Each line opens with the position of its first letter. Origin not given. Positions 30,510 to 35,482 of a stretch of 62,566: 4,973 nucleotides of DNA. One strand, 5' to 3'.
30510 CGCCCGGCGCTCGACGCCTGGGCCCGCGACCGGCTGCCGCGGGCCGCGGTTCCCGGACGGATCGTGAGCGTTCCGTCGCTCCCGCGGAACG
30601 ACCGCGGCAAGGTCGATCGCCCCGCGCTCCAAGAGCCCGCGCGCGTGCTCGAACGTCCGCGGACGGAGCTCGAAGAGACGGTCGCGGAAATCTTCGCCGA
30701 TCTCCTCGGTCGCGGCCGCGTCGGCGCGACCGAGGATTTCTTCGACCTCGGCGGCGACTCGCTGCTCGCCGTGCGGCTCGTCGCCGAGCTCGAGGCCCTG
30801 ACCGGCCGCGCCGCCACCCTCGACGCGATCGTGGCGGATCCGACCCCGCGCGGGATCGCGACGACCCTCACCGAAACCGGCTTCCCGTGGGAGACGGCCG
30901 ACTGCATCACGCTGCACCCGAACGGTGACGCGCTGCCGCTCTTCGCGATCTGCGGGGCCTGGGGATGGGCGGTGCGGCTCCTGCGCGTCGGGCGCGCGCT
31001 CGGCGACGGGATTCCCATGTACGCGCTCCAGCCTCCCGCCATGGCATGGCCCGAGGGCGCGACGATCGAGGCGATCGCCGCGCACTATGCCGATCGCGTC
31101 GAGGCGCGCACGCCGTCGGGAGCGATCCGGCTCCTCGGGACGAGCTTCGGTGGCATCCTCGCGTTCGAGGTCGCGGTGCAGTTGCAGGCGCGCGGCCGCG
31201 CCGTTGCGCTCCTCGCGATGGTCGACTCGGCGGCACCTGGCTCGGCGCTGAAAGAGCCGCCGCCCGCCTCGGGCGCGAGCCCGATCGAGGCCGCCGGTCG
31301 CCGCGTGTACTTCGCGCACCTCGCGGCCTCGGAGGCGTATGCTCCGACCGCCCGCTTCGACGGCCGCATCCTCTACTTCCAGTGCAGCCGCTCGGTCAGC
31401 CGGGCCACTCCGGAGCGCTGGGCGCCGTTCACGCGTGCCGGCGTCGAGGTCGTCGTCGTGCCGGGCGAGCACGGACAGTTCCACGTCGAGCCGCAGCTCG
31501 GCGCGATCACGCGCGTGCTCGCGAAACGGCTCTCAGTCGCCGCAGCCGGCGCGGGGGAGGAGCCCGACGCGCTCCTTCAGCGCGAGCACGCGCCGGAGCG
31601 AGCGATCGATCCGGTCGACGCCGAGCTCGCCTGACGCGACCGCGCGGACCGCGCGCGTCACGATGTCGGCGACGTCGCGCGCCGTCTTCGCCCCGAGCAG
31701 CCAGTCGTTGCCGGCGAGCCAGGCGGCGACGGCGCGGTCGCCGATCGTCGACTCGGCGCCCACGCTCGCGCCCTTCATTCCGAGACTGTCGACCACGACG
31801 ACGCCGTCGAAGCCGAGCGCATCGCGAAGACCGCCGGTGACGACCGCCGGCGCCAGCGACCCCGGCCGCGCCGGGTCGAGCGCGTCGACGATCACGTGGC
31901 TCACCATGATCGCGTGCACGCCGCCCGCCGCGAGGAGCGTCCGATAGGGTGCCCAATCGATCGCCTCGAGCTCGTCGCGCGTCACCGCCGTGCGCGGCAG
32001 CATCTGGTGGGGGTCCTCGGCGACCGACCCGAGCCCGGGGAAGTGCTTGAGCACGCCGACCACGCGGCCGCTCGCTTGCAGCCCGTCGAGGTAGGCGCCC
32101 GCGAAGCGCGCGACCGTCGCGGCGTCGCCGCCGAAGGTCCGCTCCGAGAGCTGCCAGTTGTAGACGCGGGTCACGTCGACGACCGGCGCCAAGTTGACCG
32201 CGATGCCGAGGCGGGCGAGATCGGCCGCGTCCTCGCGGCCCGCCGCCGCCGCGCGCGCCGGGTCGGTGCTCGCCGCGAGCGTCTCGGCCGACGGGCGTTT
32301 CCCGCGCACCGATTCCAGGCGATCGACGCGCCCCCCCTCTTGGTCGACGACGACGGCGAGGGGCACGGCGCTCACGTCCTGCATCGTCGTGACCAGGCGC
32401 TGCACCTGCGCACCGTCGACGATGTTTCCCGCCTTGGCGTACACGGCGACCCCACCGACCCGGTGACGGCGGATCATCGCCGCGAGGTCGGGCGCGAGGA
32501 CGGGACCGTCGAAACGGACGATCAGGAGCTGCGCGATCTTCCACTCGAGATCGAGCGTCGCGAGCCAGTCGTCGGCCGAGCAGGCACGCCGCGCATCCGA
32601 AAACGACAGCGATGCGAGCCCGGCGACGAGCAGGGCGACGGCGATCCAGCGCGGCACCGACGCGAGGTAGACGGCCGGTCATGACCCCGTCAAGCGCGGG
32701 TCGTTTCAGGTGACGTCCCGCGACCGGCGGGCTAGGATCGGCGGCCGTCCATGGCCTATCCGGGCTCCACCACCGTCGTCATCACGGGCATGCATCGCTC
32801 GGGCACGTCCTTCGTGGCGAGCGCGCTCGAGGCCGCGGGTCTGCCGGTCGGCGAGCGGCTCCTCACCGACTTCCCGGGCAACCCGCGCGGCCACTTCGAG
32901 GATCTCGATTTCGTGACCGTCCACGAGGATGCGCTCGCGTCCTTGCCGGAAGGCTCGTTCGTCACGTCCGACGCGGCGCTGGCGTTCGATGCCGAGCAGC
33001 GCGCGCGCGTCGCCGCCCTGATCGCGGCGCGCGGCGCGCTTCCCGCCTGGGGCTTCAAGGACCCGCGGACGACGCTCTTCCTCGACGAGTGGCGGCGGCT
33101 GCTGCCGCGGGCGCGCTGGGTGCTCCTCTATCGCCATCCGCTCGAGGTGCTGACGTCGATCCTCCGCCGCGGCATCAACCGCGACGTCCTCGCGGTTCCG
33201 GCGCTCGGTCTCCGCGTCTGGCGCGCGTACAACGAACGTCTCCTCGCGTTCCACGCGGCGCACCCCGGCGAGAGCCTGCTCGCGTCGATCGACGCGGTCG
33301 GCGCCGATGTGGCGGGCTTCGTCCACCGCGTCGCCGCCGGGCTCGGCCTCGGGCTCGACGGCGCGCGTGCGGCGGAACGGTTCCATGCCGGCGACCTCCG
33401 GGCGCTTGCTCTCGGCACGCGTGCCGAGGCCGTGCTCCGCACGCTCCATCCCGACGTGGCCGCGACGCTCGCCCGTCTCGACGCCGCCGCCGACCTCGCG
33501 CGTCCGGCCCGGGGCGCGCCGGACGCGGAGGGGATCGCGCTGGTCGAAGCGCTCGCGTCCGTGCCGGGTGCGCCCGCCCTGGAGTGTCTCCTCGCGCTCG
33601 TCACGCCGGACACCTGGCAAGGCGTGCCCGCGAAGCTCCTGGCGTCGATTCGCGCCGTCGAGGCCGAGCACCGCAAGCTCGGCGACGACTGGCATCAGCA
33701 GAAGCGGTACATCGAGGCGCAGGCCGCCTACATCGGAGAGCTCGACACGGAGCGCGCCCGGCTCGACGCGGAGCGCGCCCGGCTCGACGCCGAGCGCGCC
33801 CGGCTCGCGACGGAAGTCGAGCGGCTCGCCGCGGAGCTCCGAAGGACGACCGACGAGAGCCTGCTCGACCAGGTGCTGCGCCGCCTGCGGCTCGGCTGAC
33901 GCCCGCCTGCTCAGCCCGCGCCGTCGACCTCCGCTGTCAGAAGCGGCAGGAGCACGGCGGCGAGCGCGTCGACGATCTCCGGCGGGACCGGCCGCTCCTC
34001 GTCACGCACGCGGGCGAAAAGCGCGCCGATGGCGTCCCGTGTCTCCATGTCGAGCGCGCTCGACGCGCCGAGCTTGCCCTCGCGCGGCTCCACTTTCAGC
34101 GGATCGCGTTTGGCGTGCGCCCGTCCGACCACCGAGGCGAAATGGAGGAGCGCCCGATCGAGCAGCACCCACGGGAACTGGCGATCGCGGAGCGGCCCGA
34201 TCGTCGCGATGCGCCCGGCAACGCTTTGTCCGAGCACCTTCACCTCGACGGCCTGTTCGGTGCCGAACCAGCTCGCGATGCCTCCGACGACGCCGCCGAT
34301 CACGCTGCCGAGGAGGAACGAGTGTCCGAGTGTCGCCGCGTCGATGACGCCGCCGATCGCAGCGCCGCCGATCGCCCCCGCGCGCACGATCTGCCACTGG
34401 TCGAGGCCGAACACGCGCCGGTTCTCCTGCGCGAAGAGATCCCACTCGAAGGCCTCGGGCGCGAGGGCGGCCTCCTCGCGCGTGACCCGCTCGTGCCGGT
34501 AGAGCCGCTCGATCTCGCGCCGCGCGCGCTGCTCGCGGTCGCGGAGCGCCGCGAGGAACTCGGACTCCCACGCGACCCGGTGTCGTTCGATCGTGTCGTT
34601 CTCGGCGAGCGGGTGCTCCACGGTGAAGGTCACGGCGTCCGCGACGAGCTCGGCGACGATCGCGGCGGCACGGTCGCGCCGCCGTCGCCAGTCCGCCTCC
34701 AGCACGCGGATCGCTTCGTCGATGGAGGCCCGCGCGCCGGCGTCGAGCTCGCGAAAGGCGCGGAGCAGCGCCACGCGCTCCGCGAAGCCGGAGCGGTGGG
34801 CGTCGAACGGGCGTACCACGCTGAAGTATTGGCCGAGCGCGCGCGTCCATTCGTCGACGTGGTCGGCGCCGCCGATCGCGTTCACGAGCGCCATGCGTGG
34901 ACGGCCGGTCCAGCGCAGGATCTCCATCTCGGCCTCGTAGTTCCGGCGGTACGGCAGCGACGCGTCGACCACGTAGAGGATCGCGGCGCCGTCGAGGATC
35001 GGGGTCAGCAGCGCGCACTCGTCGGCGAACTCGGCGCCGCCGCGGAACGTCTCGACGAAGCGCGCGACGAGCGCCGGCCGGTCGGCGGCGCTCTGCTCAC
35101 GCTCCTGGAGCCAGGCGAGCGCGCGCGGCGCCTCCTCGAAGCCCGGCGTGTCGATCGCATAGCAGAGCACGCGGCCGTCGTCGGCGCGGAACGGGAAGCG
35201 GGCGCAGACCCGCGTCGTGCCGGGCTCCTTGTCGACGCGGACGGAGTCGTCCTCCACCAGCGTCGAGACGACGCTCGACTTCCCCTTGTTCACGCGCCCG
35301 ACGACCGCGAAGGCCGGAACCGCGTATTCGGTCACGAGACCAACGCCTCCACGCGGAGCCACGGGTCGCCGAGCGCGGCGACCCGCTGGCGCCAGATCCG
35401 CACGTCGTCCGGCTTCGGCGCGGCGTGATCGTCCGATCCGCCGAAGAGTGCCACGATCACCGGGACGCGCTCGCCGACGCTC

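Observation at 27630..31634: A-A-T-TE synthetase: two adenylation domains, one carrier, no condensation domain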

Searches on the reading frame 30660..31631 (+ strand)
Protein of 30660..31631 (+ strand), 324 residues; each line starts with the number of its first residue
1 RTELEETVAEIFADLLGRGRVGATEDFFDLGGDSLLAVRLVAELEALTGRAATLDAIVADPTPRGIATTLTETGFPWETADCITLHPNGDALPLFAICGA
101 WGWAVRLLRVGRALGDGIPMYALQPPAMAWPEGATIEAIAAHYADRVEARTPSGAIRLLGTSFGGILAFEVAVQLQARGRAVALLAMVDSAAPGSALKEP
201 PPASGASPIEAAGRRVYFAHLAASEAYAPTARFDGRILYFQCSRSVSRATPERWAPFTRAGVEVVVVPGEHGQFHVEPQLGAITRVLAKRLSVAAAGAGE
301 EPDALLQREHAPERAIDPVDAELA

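Call 34: search_protein_families(library=ncbifam, proteins=[window:30660-31631:+], max_evalue=1e-10)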
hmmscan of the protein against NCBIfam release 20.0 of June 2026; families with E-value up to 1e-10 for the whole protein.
window:30660-31631:+ (324 aa): 2 families
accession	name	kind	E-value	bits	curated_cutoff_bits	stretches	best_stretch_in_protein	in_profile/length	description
NF007605.2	PRK10252.1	equivalog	6.7e-18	63.6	2400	1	3-226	974-1203/1292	enterobactin non-ribosomal peptide synthetase EntF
NF040607.1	mycolic_Pks13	equivalog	9.4e-12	43.2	2100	0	92-199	1424-1525/1680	polyketide synthase Pks13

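Call 39: search_solved_structures(query=window:30660-31631:+, max_evalue=0.01, show_alignments=2)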
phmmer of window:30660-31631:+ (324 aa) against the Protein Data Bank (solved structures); distinct sequences matched with E-value up to 0.01: 66 (the best 60 are shown).
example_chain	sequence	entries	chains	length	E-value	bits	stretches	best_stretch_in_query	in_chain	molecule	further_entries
2roq_A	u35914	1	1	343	4.7e-17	65.7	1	5-233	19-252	Enterobactin synthetase component F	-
3tej_A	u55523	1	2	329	5.3e-17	65.5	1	5-233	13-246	Enterobactin synthase component F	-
5ja1_A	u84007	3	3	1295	2.5e-16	63.3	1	5-231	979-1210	Enterobactin synthase component F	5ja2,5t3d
2vsq_A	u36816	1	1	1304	2.3e-14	56.9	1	1-191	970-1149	SURFACTIN SYNTHETASE SUBUNIT 3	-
4zxh_A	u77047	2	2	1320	8.3e-14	55.1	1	6-194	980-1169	ABBFA_003403 | Tyrocidine synthetase 3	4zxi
7crn_A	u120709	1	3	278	1.1e-11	48.1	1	83-192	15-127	Non-ribosomal peptide synthetase 4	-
9lcq_A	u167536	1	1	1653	1.5e-11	47.7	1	1-67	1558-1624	PvdL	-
9lcp_A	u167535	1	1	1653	1.5e-11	47.7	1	1-67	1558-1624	PvdL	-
6mfz_A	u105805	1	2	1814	2.5e-11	46.9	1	1-70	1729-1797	Linear gramicidin synthase subunit A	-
9be3_A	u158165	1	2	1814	2.5e-11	46.9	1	1-70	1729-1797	Linear gramicidin synthase subunit A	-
9meh_A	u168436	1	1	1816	2.5e-11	46.9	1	1-70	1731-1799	Linear gramicidin synthase subunit A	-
7dxo_A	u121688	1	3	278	3.2e-11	46.6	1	83-192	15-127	Non-ribosomal peptide synthetase 4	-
9lco_A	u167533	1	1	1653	5.9e-11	45.7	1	1-67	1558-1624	PvdL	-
9f7b_A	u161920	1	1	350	7.9e-11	45.3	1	87-191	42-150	3-hydroxyacyl-[acyl-carrier-protein] dehydratase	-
9be4_A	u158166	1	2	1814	1e-10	44.9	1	1-70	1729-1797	Linear gramicidin synthase subunit A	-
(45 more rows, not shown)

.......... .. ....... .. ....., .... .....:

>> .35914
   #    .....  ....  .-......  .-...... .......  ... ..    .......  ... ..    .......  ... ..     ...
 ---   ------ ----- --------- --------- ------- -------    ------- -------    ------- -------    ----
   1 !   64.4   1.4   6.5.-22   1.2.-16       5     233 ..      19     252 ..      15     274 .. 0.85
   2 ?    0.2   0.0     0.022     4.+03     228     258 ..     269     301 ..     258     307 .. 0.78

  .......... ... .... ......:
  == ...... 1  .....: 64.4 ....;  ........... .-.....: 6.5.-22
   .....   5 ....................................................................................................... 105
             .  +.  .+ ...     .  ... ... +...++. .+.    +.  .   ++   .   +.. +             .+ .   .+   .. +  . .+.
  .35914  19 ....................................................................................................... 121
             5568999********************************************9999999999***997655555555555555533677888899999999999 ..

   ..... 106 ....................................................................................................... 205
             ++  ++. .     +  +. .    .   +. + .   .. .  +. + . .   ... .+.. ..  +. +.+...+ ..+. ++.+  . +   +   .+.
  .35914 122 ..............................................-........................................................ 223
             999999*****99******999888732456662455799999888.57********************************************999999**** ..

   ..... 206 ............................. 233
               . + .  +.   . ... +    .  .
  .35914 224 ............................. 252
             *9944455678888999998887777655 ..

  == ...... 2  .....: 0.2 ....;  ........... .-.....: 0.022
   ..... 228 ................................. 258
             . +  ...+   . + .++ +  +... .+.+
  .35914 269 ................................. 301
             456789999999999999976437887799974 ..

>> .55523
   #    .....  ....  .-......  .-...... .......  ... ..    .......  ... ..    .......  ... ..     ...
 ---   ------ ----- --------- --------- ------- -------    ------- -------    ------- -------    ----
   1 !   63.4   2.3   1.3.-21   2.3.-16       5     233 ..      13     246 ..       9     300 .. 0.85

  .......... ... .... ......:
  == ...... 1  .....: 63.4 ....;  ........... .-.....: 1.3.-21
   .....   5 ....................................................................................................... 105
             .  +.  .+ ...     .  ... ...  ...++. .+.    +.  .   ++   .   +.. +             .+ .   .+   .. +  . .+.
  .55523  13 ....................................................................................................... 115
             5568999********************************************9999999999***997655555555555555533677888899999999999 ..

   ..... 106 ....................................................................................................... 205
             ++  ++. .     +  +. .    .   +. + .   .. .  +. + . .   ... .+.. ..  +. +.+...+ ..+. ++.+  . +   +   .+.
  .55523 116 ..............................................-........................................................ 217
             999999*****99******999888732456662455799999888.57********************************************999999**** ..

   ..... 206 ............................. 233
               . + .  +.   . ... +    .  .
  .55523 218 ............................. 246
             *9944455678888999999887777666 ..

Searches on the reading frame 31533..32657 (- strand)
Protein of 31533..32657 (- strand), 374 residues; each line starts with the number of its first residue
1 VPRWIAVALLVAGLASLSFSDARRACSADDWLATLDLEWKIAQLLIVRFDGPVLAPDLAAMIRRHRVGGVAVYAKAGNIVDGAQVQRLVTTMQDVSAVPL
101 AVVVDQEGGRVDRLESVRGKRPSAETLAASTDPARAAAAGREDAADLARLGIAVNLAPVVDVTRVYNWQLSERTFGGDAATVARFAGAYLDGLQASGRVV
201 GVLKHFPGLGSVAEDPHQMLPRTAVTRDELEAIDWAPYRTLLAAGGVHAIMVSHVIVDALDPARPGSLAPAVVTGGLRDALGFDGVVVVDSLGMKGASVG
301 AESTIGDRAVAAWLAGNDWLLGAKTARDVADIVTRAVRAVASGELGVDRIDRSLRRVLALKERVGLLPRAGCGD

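Call 8: search_protein_families(library=pfam, proteins=[window:31533-32657:-], max_evalue=0.001)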
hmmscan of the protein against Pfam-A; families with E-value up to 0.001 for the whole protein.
window:31533-32657:- (374 aa): 1 family
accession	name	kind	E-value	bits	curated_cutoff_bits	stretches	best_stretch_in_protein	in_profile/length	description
PF00933.27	Glyco_hydro_3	-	2.9e-65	221.2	27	1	37-359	2-315/316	Glycosyl hydrolase family 3 N terminal domain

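Call 28: search_protein_families(library=ncbifam, proteins=[window:31533-32657:-], max_evalue=0.00001)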
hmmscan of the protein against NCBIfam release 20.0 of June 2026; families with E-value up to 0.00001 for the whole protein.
window:31533-32657:- (374 aa): 5 families
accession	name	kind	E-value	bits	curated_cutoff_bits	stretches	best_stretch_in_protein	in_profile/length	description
NF003740.0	PRK05337.1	equivalog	7e-49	166.8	207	1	46-336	6-294/340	beta-N-acetylhexosaminidase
NF052329.1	XyloArabinsidase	equivalog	3.1e-23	81.8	1050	1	127-368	117-348/750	beta-xylosidase/alpha-l-arabinosidase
NF052331.1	Bet13-16Glucosase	equivalog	2e-15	56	1330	1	28-367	16-336/750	exo-beta-d-1,3/1,6-glucosidase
NF011678.0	PRK15098.1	equivalog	2.4e-12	46.1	666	1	24-367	34-359/765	beta-glucosidase BglX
NF052330.1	BetGlucosiCelf0468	equivalog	2.4e-07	29.4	1300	1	121-367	57-283/817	beta-d-glucosidase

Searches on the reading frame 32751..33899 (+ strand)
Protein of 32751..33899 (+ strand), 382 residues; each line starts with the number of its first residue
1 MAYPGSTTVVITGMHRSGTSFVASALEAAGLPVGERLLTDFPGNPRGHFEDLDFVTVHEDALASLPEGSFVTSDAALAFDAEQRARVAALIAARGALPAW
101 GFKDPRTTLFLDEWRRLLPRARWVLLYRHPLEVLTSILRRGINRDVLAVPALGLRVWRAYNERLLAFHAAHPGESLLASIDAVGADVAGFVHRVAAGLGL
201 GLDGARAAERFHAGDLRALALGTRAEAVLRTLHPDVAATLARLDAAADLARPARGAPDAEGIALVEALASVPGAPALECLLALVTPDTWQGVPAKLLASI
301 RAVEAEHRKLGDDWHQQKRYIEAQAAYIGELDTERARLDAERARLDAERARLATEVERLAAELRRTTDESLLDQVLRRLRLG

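Call 8: search_protein_families(library=pfam, proteins=[window:32751-33899:+], max_evalue=0.001)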
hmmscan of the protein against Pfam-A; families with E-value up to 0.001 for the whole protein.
window:32751-33899:+ (382 aa): 1 family
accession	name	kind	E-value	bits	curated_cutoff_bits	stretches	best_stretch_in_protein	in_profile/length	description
PF13469.12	Sulfotransfer_3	-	2.7e-09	38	27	1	9-200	2-212/216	Sulfotransferase family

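Call 28: search_protein_families(library=ncbifam, proteins=[window:32751-33899:+], max_evalue=0.00001)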
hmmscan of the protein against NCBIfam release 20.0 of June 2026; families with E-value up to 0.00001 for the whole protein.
window:32751-33899:+ (382 aa): 0 families

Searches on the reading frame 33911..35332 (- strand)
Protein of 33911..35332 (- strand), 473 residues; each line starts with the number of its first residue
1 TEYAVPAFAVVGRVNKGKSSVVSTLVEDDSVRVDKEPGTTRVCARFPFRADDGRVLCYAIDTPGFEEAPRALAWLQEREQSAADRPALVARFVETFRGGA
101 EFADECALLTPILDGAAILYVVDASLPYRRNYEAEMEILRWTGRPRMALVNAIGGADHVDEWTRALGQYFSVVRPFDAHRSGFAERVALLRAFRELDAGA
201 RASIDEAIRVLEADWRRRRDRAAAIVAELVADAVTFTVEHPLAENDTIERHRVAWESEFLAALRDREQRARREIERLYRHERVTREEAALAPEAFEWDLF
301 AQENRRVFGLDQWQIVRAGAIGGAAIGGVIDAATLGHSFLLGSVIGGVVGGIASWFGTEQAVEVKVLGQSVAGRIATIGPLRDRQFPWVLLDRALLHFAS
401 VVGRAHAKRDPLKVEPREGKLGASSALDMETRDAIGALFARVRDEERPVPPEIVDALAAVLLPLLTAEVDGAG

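Call 47: search_protein_families(library=pfam, proteins=[window:33911-35332:-], max_evalue=0.001)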
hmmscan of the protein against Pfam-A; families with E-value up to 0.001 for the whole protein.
window:33911-35332:- (473 aa): 3 families
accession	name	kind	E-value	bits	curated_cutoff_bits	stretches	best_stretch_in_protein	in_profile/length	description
PF11981.13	DUF3482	-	6.1e-55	187.1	29.2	1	165-419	3-247/293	Domain of unknown function (DUF3482)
PF01926.29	MMR_HSR1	-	1.2e-10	41.9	21.9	1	8-85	2-75/113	50S ribosome-binding GTPase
PF00350.29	Dynamin_N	-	0.00094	19.7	27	0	9-43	2-36/168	Dynamin family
